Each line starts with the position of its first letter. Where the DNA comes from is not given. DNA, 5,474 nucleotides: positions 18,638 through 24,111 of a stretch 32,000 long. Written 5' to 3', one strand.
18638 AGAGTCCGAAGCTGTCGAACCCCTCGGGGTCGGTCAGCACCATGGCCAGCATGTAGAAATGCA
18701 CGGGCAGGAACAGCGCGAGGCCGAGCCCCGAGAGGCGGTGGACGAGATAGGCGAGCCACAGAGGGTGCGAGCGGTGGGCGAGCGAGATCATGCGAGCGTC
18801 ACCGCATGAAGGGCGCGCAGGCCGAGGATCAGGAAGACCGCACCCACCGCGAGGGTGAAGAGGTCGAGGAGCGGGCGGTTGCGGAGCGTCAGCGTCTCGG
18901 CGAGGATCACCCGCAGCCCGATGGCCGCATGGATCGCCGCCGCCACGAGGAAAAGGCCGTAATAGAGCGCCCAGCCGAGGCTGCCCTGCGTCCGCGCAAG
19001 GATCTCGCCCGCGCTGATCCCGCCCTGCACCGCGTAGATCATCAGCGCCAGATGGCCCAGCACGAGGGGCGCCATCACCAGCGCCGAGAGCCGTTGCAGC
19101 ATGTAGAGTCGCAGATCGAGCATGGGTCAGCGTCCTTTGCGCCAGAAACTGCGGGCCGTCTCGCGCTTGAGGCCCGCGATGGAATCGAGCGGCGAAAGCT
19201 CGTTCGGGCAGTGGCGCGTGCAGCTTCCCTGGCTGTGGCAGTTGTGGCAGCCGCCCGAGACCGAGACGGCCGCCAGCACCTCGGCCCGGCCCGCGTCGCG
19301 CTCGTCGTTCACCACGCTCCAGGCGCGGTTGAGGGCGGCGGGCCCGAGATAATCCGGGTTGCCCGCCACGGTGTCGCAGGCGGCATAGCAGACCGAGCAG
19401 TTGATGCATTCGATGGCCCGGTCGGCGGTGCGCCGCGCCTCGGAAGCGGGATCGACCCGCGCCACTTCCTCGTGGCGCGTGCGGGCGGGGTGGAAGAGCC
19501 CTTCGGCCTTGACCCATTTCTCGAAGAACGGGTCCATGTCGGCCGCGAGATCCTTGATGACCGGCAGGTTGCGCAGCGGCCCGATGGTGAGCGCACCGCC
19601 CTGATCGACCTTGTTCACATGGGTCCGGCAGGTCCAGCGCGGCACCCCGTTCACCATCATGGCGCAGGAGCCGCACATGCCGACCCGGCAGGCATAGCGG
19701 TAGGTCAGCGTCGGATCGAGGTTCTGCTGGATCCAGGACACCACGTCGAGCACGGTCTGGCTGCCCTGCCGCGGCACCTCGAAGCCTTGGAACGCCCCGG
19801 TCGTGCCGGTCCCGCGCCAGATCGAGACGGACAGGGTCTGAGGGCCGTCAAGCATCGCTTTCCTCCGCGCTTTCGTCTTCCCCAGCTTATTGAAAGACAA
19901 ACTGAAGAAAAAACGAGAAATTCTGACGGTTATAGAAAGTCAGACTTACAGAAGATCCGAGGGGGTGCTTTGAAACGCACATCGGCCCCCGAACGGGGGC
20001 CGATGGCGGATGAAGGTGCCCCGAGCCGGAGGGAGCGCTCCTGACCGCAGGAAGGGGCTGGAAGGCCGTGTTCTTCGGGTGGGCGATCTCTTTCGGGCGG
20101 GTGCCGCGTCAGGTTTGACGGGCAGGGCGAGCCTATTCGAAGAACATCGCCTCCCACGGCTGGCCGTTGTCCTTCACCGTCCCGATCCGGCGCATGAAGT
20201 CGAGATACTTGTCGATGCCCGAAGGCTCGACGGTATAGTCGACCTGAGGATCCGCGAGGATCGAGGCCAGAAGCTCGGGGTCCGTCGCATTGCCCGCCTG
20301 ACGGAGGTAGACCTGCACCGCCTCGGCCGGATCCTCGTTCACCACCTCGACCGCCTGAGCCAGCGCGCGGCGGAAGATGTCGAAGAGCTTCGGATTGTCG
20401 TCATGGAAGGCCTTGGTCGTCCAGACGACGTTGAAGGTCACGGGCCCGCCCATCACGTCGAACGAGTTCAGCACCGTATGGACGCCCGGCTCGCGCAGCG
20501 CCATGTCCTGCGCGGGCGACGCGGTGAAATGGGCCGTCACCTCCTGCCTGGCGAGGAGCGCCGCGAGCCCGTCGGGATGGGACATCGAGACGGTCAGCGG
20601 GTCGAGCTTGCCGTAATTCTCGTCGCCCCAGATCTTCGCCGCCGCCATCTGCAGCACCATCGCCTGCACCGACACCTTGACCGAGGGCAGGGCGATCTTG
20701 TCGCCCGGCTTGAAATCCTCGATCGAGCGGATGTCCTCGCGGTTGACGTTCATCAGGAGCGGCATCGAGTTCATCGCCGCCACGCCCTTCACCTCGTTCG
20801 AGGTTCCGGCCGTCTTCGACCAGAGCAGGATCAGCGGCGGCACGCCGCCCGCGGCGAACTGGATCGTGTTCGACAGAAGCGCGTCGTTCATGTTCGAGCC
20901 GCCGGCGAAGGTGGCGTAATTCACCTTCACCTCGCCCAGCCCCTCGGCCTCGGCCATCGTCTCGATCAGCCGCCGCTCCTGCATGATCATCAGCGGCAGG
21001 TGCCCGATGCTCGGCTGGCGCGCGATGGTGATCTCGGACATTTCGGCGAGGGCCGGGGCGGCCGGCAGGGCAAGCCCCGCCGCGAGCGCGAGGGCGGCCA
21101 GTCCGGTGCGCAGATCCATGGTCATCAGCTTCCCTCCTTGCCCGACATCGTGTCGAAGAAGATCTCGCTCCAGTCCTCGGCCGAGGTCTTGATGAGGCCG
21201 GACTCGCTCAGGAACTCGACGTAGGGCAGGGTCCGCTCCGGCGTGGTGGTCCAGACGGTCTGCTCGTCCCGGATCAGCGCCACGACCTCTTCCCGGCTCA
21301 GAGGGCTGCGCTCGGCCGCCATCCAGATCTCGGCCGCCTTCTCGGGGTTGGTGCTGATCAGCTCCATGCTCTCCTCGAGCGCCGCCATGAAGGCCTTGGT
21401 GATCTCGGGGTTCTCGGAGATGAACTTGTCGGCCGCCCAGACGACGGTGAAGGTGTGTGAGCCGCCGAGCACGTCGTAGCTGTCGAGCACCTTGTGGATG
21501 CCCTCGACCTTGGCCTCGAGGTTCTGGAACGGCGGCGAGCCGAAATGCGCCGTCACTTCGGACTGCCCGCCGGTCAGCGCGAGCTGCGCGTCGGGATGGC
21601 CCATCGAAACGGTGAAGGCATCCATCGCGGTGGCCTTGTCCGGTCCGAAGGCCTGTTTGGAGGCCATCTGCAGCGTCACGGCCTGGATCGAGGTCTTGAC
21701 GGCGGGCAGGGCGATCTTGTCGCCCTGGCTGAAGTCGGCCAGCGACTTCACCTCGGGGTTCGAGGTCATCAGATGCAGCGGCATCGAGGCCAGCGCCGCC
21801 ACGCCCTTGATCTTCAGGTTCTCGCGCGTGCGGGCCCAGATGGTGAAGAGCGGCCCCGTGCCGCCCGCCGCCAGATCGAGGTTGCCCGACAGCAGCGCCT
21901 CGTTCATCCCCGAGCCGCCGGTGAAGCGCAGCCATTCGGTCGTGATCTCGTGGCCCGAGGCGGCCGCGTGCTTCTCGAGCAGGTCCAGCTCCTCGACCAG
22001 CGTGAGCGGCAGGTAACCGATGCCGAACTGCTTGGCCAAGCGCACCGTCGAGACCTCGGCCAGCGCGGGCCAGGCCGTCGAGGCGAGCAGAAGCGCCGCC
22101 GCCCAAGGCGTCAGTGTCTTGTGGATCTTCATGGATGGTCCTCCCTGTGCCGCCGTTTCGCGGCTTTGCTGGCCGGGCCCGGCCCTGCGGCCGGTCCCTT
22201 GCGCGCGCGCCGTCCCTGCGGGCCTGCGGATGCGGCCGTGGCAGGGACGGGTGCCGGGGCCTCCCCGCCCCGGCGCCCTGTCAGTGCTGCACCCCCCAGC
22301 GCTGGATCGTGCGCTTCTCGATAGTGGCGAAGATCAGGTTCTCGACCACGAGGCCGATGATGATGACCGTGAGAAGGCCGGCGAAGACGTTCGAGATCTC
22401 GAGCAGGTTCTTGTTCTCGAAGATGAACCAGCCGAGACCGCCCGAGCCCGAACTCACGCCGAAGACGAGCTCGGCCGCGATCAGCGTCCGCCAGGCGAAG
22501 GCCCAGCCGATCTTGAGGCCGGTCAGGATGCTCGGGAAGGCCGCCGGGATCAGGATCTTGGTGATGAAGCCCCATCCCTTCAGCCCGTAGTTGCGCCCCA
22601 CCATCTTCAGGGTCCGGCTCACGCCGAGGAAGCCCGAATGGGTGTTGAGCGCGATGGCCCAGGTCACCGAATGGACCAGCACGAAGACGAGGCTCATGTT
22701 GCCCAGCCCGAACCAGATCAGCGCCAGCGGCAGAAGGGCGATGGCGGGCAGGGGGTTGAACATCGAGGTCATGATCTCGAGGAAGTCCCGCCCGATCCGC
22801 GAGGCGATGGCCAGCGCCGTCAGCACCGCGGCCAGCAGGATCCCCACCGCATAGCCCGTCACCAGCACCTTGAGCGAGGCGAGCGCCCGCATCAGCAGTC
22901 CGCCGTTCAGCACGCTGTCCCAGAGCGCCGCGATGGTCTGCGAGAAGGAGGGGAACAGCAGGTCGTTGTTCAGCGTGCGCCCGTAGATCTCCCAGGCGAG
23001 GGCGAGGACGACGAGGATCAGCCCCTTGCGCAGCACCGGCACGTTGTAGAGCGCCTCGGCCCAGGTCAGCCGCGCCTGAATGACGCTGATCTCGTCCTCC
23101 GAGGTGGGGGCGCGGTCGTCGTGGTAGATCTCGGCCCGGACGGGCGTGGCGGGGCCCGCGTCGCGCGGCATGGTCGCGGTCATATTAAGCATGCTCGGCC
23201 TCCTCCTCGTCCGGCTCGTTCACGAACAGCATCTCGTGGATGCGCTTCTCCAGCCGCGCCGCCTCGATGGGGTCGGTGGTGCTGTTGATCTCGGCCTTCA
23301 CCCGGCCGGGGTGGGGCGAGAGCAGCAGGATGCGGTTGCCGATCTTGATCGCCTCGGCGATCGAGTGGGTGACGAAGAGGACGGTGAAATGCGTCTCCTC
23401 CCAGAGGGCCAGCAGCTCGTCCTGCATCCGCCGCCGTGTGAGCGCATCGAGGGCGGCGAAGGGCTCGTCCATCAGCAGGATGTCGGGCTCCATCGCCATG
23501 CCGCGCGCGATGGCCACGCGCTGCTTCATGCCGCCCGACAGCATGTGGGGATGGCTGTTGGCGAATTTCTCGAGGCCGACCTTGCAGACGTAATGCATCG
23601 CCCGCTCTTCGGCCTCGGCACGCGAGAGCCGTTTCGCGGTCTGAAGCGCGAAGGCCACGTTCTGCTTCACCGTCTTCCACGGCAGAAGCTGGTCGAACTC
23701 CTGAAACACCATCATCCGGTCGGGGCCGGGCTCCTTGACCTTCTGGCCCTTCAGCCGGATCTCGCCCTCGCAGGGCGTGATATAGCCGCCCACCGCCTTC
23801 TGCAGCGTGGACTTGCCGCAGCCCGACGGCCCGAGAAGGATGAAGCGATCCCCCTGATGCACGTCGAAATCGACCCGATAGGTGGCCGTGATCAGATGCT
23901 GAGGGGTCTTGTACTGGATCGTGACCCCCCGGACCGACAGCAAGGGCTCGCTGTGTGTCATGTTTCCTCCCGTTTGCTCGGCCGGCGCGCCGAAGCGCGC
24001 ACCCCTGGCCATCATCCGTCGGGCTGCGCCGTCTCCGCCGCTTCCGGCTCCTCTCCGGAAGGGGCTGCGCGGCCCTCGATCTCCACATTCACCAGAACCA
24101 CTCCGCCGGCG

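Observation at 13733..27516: Thirteen co-directional, tightly coupled genes plus a divergent LysR-TSUP pair form a candidate uncharacterised catabolic island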

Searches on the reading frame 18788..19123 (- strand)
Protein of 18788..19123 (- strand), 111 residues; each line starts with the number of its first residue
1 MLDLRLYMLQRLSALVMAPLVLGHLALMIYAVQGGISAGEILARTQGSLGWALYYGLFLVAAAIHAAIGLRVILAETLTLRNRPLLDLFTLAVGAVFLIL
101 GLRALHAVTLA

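Call 5: search_protein_families(library=ncbifam, proteins=[window:18788-19123:-], max_evalue=0.01)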
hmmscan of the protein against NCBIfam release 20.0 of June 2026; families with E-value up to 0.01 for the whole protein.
window:18788-19123:- (111 aa): 3 families
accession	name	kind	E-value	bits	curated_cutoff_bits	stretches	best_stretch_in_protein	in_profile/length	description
TIGR02968.1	succ_dehyd_anc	equivalog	1.3e-06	28.6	41.8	1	6-78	7-76/105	succinate dehydrogenase, hydrophobic membrane anchor protein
NF010073.0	PRK13554.1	subfamily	0.0043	16.7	221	1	4-105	123-221/241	fumarate reductase cytochrome b-556 subunit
NF010072.0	PRK13553.1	equivalog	0.0065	16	187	1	3-107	120-228/257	fumarate reductase cytochrome b subunit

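Call 8: search_protein_families(library=pfam, proteins=[window:18788-19123:-], max_evalue=0.01)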
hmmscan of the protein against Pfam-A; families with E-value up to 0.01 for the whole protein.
window:18788-19123:- (111 aa): 1 family
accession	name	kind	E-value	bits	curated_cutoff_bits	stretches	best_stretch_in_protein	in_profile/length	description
PF01127.27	Sdh_cyt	-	1.2e-09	38.7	25.8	1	5-100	21-121/122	Succinate dehydrogenase/Fumarate reductase transmembrane subunit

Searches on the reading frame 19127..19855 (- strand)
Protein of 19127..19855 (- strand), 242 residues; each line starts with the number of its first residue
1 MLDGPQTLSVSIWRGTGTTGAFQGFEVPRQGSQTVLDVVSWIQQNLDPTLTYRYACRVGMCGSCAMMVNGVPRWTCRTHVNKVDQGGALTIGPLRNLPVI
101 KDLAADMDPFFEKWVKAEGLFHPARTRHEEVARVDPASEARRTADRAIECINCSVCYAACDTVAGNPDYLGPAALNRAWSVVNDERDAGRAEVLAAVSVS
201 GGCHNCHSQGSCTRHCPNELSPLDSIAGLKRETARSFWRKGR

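Call 5: search_protein_families(library=ncbifam, proteins=[window:19127-19855:-], max_evalue=0.01)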
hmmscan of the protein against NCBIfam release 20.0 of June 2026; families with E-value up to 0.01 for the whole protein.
window:19127-19855:- (242 aa): 18 families
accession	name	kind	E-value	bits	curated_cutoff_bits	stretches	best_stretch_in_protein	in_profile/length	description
TIGR00384.1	dhsB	subfamily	3.1e-54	183.7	88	1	21-230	13-222/222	succinate dehydrogenase and fumarate reductase iron-sulfur protein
NF004616.0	PRK05950.1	subfamily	4.9e-54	183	228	1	17-233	18-233/238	succinate dehydrogenase iron-sulfur subunit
NF009226.0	PRK12576.1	equivalog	1.3e-51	175.8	344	1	22-231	26-235/317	succinate dehydrogenase/fumarate reductase iron-sulfur subunit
NF009051.0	PRK12385.1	equivalog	3e-47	161.1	333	1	21-237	23-236/244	succinate dehydrogenase/fumarate reductase iron-sulfur subunit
NF009227.0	PRK12577.1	equivalog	3.9e-41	140.8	349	1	18-232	14-237/330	succinate dehydrogenase/fumarate reductase iron-sulfur subunit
NF004898.0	PRK06259.1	equivalog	1.8e-36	125.8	385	1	7-223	3-205/488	fumarate reductase (CoM/CoB) subunit TfrB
NF010071.0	PRK13552.1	equivalog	3.5e-36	124.7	264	1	20-234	21-236/241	fumarate reductase iron-sulfur subunit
NF009052.0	PRK12386.1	equivalog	5.4e-33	114.1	256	1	9-222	6-219/255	succinate dehydrogenase/fumarate reductase iron-sulfur subunit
NF009225.0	PRK12575.1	subfamily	1.5e-30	106.4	443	1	21-232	21-229/235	succinate dehydrogenase/fumarate reductase iron-sulfur subunit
NF006391.0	PRK08640.1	equivalog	1.4e-29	102.8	244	1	49-236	57-242/254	succinate dehydrogenase iron-sulfur subunit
NF042952.1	MFR_FeS_SdhB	equivalog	3.7e-28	98.5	600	1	32-235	27-233/320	8-methylmenaquinol:fumarate reductase iron-sulfur subunit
NF005746.0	PRK07570.1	subfamily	8e-25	87.5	243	1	8-239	3-246/250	succinate dehydrogenase/fumarate reductase iron-sulfur subunit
NF008369.0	PRK11168.1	equivalog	0.00015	20.8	278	1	149-221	12-75/401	anaerobic glycerol-3-phosphate dehydrogenase subunit C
NF007985.1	PRK10713.1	equivalog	0.0039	16.7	75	1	50-69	28-48/81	class I ribonucleotide reductase maintenance protein YfaE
TIGR03193.1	4hydroxCoAred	equivalog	0.0043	17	257.8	1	53-95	35-77/148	4-hydroxybenzoyl-CoA reductase subunit gamma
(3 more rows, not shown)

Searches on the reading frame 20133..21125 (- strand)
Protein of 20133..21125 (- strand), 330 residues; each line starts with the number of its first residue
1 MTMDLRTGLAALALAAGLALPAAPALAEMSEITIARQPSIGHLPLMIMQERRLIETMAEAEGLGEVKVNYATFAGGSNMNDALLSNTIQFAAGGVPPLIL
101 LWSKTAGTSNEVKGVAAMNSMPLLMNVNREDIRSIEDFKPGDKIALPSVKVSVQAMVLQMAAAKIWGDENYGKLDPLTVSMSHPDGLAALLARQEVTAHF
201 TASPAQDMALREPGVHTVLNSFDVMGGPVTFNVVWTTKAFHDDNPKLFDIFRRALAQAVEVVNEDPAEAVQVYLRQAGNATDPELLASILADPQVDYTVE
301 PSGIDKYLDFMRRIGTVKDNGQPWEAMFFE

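Call 6: search_protein_families(library=ncbifam, proteins=[window:20133-21125:-], max_evalue=0.01)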
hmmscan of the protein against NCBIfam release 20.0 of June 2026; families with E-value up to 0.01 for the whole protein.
window:20133-21125:- (330 aa): 2 families
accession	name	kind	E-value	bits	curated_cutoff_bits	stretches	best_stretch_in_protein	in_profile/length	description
TIGR01728.1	SsuA_fam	subfamily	4.5e-20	72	163.5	1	32-290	1-243/290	aliphatic sulfonate ABC transporter substrate-binding protein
TIGR01729.1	taurine_ABC_bnd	equivalog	0.00096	18.6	304.25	1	66-260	27-211/300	taurine ABC transporter substrate-binding protein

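Call 8: search_protein_families(library=pfam, proteins=[window:20133-21125:-], max_evalue=0.01)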
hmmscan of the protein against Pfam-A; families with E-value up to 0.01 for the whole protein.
window:20133-21125:- (330 aa): 2 families
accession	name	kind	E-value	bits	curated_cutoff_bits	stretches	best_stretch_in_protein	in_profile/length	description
PF13379.11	NMT1_2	-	1.5e-06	28.6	24.7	1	28-269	4-244/252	NMT1-like family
PF09084.16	NMT1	-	3.4e-05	24.3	20.5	1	67-269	22-216/216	NMT1/THI5 like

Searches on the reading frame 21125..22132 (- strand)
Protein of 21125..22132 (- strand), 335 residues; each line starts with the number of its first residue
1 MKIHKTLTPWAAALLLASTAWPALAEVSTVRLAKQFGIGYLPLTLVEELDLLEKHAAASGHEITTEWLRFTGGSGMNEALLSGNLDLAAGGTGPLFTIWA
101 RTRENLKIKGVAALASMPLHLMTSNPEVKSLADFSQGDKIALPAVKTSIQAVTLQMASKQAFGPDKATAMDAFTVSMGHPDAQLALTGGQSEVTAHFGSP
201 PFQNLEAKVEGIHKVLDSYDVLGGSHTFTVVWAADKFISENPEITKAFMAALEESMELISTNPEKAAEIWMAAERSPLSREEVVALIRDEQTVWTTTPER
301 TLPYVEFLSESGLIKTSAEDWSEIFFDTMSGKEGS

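Call 6: search_protein_families(library=ncbifam, proteins=[window:21125-22132:-], max_evalue=0.01)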
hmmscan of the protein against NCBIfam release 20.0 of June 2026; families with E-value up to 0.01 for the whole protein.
window:21125-22132:- (335 aa): 5 families
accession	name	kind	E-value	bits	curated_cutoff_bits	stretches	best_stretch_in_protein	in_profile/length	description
TIGR01728.1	SsuA_fam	subfamily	3.6e-22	78.9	163.5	1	31-291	2-246/290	aliphatic sulfonate ABC transporter substrate-binding protein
NF040735.1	SBP_SaoX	equivalog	4.8e-08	32.5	300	1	124-271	88-230/330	ABC transporter substrate-binding subunit SaoX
NF008588.0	PRK11553.1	subfamily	1.7e-07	30.5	299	1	13-290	12-268/319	aliphatic sulfonate ABC transporter substrate-binding protein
TIGR01729.1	taurine_ABC_bnd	equivalog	1e-06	28.4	304.25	1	56-264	20-218/300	taurine ABC transporter substrate-binding protein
NF008553.0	PRK11480.1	equivalog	0.0094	15.2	490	0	63-286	51-266/320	taurine ABC transporter substrate-binding protein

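Call 8: search_protein_families(library=pfam, proteins=[window:21125-22132:-], max_evalue=0.01)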
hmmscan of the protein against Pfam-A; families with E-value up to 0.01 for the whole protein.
window:21125-22132:- (335 aa): 3 families
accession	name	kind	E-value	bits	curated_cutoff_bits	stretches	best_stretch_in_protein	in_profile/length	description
PF09084.16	NMT1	-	1.6e-09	38.4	20.5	1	75-266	33-216/216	NMT1/THI5 like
PF13379.11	NMT1_2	-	0.00011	22.5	24.7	1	35-269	7-247/252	NMT1-like family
PF03180.19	Lipoprotein_9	-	0.00016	21.3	27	1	57-156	20-115/236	NlpA lipoprotein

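Call 39: search_solved_structures(query=window:21125-22132:-, max_evalue=0.001, show_alignments=0)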
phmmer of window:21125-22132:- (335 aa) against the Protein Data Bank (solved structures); distinct sequences matched with E-value up to 0.001: 0.

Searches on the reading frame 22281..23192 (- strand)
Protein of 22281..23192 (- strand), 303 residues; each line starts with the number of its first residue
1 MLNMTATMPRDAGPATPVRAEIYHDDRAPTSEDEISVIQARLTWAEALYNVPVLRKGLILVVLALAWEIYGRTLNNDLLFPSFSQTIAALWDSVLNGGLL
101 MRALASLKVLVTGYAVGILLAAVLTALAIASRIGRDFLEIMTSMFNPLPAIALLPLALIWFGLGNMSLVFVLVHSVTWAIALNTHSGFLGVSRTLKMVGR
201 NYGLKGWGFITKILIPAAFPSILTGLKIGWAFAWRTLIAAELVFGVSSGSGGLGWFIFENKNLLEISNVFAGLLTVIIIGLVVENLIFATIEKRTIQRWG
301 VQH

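Call 6: search_protein_families(library=ncbifam, proteins=[window:22281-23192:-], max_evalue=0.01)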
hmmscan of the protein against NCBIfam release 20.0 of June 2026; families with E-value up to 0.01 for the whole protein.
window:22281-23192:- (303 aa): 6 families
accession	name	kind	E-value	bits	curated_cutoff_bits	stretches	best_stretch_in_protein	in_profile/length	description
NF040733.1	ABC_perm_U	equivalog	1.9e-29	102.9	295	1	55-299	10-248/251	ABC transporter permease subunit SaoP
TIGR01183.1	ntrB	equivalog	3.4e-23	82.4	209.05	1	94-287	10-199/202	nitrate ABC transporter permease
NF007545.0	PRK10160.1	equivalog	1.7e-22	80.2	342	1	41-299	13-271/275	taurine ABC transporter permease TauC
NF008470.0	PRK11365.1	equivalog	6.4e-22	78.2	347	1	76-299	35-252/263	aliphatic sulfonate ABC transporter permease SsuC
TIGR03416.1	ABC_choXWV_perm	equivalog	3.9e-10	39.6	363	1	89-285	83-265/267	choline ABC transporter permease subunit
NF008196.0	PRK10952.1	equivalog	0.00097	18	439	1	59-289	111-327/356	glycine betaine/L-proline ABC transporter permease ProW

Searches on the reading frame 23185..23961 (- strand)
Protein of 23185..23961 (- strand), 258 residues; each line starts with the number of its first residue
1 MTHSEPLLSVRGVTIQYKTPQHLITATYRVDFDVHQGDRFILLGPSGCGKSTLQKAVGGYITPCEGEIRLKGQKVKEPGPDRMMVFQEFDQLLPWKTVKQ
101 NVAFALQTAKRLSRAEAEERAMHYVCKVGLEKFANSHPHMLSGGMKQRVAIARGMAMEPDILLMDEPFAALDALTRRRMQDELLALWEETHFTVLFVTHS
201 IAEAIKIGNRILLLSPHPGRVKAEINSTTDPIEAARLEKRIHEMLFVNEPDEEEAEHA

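Call 6: search_protein_families(library=ncbifam, proteins=[window:23185-23961:-], max_evalue=0.01)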
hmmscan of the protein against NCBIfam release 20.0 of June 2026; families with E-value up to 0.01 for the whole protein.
window:23185-23961:- (258 aa): 187 families (the best 25 are shown)
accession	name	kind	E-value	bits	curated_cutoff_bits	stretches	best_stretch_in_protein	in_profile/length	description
TIGR01184.1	ntrCD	subfamily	1e-62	211.8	291.8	1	30-225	4-199/230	nitrate ABC transporter ATP-binding protein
NF008421.0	PRK11248.1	equivalog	4.9e-61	206.4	357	1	8-225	2-213/255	taurine ABC transporter ATP-binding subunit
NF040729.1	ABC_ATP_SaoA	equivalog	3.2e-55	187.2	360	1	9-226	3-218/248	ABC transporter ATP-binding protein SaoA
TIGR01186.1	proV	subfamily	2.5e-54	184.8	326.6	1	28-214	10-203/363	betaine/proline/choline family ABC transporter ATP-binding protein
TIGR03415.1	ABC_choXWV_ATP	equivalog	1.7e-51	175.4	483.75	1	26-214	39-238/382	choline ABC transporter ATP-binding protein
NF006987.0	PRK09452.1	equivalog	1.4e-48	165.5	482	1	3-215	13-222/378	spermidine/putrescine ABC transporter ATP-binding protein PotA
TIGR01187.1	potA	subfamily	6.5e-48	163.5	355.6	1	42-215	1-175/325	polyamine ABC transporter ATP-binding protein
TIGR00968.1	3a0106s01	subfamily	5.6e-47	160.3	342.75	1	25-222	14-210/237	sulfate ABC transporter ATP-binding protein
TIGR03265.1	PhnT2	equivalog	7.2e-47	160.3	457.7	1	9-214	6-208/353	putative 2-aminoethylphosphonate ABC transporter ATP-binding protein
NF008420.0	PRK11247.1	equivalog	5.8e-46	156.7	395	1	9-215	14-208/257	aliphatic sulfonates ABC transporter ATP-binding protein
NF043075.1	MMSYN1_0197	equivalog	5.7e-45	153.7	550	1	8-215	3-207/341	spermidine/putrescine ABC transporter ATP-binding protein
NF008621.0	PRK11607.1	equivalog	2.7e-44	151.5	613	1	5-214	17-223/377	putrescine ABC transporter ATP-binding subunit PotG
NF040840.2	tungstate_WtpC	equivalog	3.7e-44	151.4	440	1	29-214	18-204/347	tungstate ABC transporter ATP-binding protein WtpC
NF008653.0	PRK11650.1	subfamily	4.9e-44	150.8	432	1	8-215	4-209/357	sn-glycerol-3-phosphate ABC transporter ATP-binding protein UgpC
TIGR01277.1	thiQ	equivalog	2.2e-43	148.3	245.05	1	27-222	14-208/213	thiamine ABC transporter ATP-binding protein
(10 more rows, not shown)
